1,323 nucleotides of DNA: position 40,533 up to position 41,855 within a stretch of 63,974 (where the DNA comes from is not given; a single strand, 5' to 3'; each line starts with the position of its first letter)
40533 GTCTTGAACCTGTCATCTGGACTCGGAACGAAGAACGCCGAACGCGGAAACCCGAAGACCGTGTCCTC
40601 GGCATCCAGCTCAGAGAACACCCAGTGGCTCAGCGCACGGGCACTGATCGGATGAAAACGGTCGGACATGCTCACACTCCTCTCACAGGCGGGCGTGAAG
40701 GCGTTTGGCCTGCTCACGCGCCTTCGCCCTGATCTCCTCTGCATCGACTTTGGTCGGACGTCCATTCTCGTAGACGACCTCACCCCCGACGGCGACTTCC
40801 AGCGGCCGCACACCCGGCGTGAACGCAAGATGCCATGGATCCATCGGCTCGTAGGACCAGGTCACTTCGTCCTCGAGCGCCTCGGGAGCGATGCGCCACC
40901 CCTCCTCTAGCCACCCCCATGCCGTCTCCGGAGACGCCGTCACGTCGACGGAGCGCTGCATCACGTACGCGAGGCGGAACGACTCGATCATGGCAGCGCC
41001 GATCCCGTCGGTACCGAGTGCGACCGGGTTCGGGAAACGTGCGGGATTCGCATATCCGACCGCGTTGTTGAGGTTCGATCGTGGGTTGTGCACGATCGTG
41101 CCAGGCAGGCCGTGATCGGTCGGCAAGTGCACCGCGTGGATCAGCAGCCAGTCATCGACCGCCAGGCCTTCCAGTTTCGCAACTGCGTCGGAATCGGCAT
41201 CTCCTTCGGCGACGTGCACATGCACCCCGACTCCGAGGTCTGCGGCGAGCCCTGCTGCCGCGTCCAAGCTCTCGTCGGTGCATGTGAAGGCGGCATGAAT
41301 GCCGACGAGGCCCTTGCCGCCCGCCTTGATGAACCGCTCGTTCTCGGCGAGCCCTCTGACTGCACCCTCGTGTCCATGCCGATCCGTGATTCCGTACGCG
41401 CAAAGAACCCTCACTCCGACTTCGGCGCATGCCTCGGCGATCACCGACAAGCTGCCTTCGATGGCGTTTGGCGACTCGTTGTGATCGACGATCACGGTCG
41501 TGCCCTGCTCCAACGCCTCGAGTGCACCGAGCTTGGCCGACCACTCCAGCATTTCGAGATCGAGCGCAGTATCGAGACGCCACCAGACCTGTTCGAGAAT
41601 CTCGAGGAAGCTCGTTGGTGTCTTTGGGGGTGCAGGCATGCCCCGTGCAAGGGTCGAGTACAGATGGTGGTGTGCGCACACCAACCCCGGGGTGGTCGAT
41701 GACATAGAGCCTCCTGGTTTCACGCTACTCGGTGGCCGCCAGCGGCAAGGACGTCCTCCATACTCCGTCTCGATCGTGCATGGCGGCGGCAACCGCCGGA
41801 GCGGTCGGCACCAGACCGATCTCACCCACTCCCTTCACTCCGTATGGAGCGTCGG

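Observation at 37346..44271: xdhD-like / ssnA-like / ygfK-like operon: a molybdo-flavo-FeS module of unresolved chemistry in an actinobacterial genome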

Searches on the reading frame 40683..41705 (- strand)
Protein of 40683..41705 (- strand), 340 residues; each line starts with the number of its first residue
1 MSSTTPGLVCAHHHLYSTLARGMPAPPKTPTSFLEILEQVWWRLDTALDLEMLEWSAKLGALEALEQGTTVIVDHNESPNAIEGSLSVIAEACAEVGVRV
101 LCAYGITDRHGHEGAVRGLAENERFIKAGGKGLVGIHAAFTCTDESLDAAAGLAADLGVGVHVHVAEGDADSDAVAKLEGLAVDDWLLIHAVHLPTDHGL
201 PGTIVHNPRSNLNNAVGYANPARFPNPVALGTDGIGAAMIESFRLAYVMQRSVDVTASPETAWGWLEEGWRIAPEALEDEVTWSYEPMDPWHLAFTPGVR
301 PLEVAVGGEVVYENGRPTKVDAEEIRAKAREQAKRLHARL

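Call 7: search_protein_families(library=pfam, proteins=[window:40683-41705:-], max_evalue=0.01)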
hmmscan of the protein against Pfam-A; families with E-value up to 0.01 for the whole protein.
window:40683-41705:- (340 aa): 1 family
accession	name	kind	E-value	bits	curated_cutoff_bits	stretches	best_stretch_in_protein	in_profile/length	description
PF01979.26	Amidohydro_1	-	1.1e-23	84.5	25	1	5-254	3-274/345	Amidohydrolase family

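Call 8: search_protein_families(library=ncbifam, proteins=[window:40683-41705:-], max_evalue=0.001)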
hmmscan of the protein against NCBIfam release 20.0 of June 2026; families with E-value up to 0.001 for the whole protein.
window:40683-41705:- (340 aa): 13 families
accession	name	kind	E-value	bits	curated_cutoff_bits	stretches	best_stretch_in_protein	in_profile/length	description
NF005540.0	PRK07203.1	equivalog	1.9e-75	254.2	444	1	5-263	58-340/444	putative aminohydrolase SsnA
TIGR03314.1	Se_ssnA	subfamily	3e-71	240.6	455.5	1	6-263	58-339/441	putative selenium metabolism protein SsnA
NF006055.0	PRK08203.1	equivalog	1.9e-22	79.4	532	1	5-114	61-168/455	8-oxoguanine deaminase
NF005557.0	PRK07228.1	equivalog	2.6e-21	75.9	522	1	5-235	55-308/445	5'-deoxyadenosine deaminase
NF004701.0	PRK06038.1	equivalog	5.4e-17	61.6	609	1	4-181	55-228/432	N-ethylammeline chlorohydrolase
NF006252.0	PRK08393.1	equivalog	5.6e-16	58.6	617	1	5-251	53-318/424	N-ethylammeline chlorohydrolase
NF006549.0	PRK09045.1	equivalog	7.6e-15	54.5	540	1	5-237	66-314/444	TRZ/ATZ family hydrolase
NF009059.0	PRK12393.1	equivalog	5.2e-13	48.5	543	1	5-113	61-170/460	amidohydrolase family protein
NF006056.0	PRK08204.1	subfamily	4.9e-12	45.4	391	1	6-196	58-257/449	hypothetical protein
NF004995.0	PRK06380.1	subfamily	3.9e-10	39.3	567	1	5-170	53-211/418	metal-dependent hydrolase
NF012037.0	PRK15493.1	equivalog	1.5e-09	37.2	779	1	5-172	58-224/435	bifunctional S-methyl-5'-thioadenosine deaminase/S-adenosylhomocysteine deaminase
NF005211.0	PRK06687.1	equivalog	1.3e-07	30.8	703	1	5-177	57-228/419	TRZ/ATZ family protein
NF004801.0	PRK06151.1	subfamily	3.1e-05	23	416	0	116-188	186-265/491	chlorohydrolase family protein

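Call 22: find_homologous_proteins(query=window:40686-41705:-, max_evalue=1e-10)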
Query window:40686-41705:- (340 aa): 7799 proteins with E <= 1e-10 among 8000 candidates; the best 120 are listed.
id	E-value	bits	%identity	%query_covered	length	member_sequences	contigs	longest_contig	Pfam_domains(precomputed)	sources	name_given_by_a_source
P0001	1.8e-227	772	100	100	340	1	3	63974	PF01979.27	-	-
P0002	7.1e-206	701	90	100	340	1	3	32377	PF01979.27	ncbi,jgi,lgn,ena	-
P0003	3.5e-205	699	89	100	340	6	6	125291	PF01979.27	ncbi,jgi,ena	ncbi:MAG: amidohydrolase family protein [Acidimicrobiia bacterium]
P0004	1.2e-204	697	88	100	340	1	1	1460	PF01979.27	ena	-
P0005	2.1e-203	693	88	100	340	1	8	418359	PF01979.27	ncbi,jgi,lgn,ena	-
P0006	4.8e-203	692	89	100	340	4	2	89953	PF01979.27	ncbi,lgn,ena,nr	ncbi:8-oxoguanine deaminase [bacterium BMS3Abin02]|nr:8-oxoguanine deaminase [bacterium BMS3Abin02]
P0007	2.3e-202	690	89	100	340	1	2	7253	PF01979.27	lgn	-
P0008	2.5e-202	689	89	100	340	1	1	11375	PF01979.27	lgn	-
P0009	4.3e-202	689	88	100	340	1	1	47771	PF01979.27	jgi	jgi:cytosine/adenosine deaminase-related metal-dependent hydrolase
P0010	1.1e-201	687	88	100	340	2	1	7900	PF01979.27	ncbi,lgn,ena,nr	ncbi:MAG TPA: amidohydrolase family protein [Acidimicrobiia bacterium]|nr:amidohydrolase family prot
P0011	1.7e-201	687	88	100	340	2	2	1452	PF01979.27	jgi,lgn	-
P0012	1.0e-200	684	88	100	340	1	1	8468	PF01979.27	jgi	-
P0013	2.0e-199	680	88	100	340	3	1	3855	PF01979.27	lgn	-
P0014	2.7e-199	680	87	100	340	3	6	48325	PF01979.27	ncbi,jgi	jgi:cytosine/adenosine deaminase-related metal-dependent hydrolase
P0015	2.4e-197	673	86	100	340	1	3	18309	PF01979.27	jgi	jgi:cytosine/adenosine deaminase-related metal-dependent hydrolase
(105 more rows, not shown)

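Call 32: find_related_loci(query=window:40686-41705:-, collection=genome_contigs, flank=10000)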
Query window:40686-41705:- (340 aa) in genome_contigs; peptide patterns used: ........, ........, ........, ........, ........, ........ (x = any residue, [..] = any of these).
593 stretches matched a pattern; 503 encode a relative of the query (tblastn E <= 1e-3); the best 80 are kept; 80 distinct loci.
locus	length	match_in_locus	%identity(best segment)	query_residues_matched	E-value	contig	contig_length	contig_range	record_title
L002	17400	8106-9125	90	1-340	0e+0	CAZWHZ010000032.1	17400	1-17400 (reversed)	MAG TPA_asm: uncultured Acidimicrobiia bacterium isolate SRP214966_co3_231 genome assembly, contig: NODE_4653_length_174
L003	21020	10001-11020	89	1-340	0e+0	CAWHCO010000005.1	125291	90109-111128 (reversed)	MAG: uncultured bacterium isolate MFD02923.bin.2.53 genome assembly, contig: contig_25736, whole genome shotgun sequence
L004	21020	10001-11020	88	1-340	0e+0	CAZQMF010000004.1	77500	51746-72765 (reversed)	MAG TPA_asm: uncultured Acidimicrobiia bacterium isolate SRP214966_co3_409 genome assembly, contig: NODE_150_length_7750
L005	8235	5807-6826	88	1-340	0e+0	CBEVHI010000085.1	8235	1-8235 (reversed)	MAG TPA_asm: uncultured bacterium isolate SRR13309659_concoct_16 genome assembly, contig: ERZ26778719.576, whole genome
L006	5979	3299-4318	81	1-340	0e+0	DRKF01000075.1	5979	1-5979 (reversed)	MAG TPA_asm: Acidimicrobiales bacterium isolate HyVt-434 HyVt-434_k145_1190964, whole genome shotgun sequence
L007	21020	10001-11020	79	1-340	0e+0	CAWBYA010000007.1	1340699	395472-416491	MAG: uncultured Acidimicrobiia bacterium isolate MFD09779.bin.1.81 genome assembly, contig: contig_52049, whole genome s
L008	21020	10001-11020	79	1-340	0e+0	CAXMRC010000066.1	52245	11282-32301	MAG: uncultured Gemmatimonadales bacterium isolate 10C-St20-MC-01_bin.19.orig genome assembly, contig: k141_2208487, who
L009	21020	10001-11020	79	1-340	0e+0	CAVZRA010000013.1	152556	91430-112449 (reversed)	MAG: uncultured bacterium isolate MFD05684.bin.2.41 genome assembly, contig: contig_80300, whole genome shotgun sequence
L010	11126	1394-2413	79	1-340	0e+0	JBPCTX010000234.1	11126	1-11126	MAG: Acidimicrobiia bacterium isolate MAG_seacave_84 S1Ck127_9290010, whole genome shotgun sequence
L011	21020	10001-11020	79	1-340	0e+0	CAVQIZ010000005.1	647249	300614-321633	MAG: uncultured Chloroflexia bacterium isolate MFD09779.bin.2.43 genome assembly, contig: contig_46545, whole genome sho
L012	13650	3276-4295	78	1-340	0e+0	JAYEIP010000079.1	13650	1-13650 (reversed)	MAG: Actinomycetota bacterium isolate MAG188 MAG188_79, whole genome shotgun sequence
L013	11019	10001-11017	79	1-339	0e+0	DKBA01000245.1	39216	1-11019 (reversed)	MAG TPA_asm: Acidimicrobiia bacterium UBA6912 UBA6912_contig_900, whole genome shotgun sequence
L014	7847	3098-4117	78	1-340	0e+0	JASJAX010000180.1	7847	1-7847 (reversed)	MAG: Acidimicrobiia bacterium isolate MO_035.B30 MO_035.c_3955, whole genome shotgun sequence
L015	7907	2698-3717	79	1-340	0e+0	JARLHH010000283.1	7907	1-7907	MAG: Candidatus Limnocylindrales bacterium isolate MAG_CO269 MetaCoAG_Bin_269_Oxic_k141_1326845, whole genome shotgun se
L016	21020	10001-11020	80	1-340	0e+0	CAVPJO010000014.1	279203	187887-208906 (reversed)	MAG: uncultured Chloroflexia bacterium isolate MFD09964.bin.2.79 genome assembly, contig: contig_50052, whole genome sho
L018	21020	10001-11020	79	1-340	2e-180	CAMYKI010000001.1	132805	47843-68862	MAG: uncultured Acidimicrobiaceae bacterium isolate FCS_M_Acidobacteriota_18 genome assembly, contig: scaffold_68, whole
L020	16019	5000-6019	79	1-340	2e-180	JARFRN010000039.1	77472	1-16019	MAG: Acidimicrobiia bacterium isolate MAG_Ve_Sed_51 k141_1242170, whole genome shotgun sequence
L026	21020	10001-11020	78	1-340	6e-180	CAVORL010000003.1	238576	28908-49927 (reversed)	MAG: uncultured Chloroflexia bacterium isolate MFD09964.bin.2.179 genome assembly, contig: contig_30555, whole genome sh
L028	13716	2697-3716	78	1-340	9e-180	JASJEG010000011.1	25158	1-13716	MAG: Acidimicrobiia bacterium isolate MO_207.B6 MO_207.c_188, whole genome shotgun sequence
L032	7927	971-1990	77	1-340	1e-179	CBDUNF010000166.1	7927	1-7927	MAG TPA_asm: uncultured bacterium isolate SRR22808118_binner23_Refined_49 genome assembly, contig: ERZ25043431.7292, who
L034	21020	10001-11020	77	1-340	3e-179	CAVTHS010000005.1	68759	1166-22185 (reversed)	MAG: uncultured Chloroflexia bacterium isolate MFD05942.bin.2.84 genome assembly, contig: contig_31194, whole genome sho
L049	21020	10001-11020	77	1-340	6e-178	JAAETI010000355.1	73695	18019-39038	MAG: bacterium isolate Vin_3 VinG_CONTIG1065364, whole genome shotgun sequence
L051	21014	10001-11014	78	1-338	1e-177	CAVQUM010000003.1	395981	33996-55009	MAG: uncultured Chloroflexia bacterium isolate MFD09964.bin.2.52 genome assembly, contig: contig_13896, whole genome sho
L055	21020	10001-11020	79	1-340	5e-177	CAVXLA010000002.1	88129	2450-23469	MAG: uncultured Chloroflexia bacterium isolate MFD05942.bin.2.338 genome assembly, contig: contig_119376, whole genome s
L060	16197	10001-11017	77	2-340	1e-176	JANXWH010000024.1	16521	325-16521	MAG: Chloroflexi bacterium isolate GL140_1_metabat_58 GL140_1_k141_903046, whole genome shotgun sequence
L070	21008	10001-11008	78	5-340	2e-175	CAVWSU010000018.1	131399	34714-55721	MAG: uncultured Chloroflexia bacterium isolate MFD01299.bin.2.23 genome assembly, contig: contig_7825, whole genome shot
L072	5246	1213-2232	76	1-340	2e-178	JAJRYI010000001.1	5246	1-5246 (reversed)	MAG: Actinomycetes bacterium isolate Dive96_bin3.271 k141_1493, whole genome shotgun sequence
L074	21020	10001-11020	79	1-340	2e-174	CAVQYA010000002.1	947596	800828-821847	MAG: uncultured Chloroflexia bacterium isolate MFD05942.bin.1.132 genome assembly, contig: contig_7778, whole genome sho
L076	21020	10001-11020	76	1-340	1e-174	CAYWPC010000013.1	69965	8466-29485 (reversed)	MAG TPA_asm: uncultured Acidimicrobiaceae bacterium isolate SRP216583_co2_129 genome assembly, contig: NODE_146_length_6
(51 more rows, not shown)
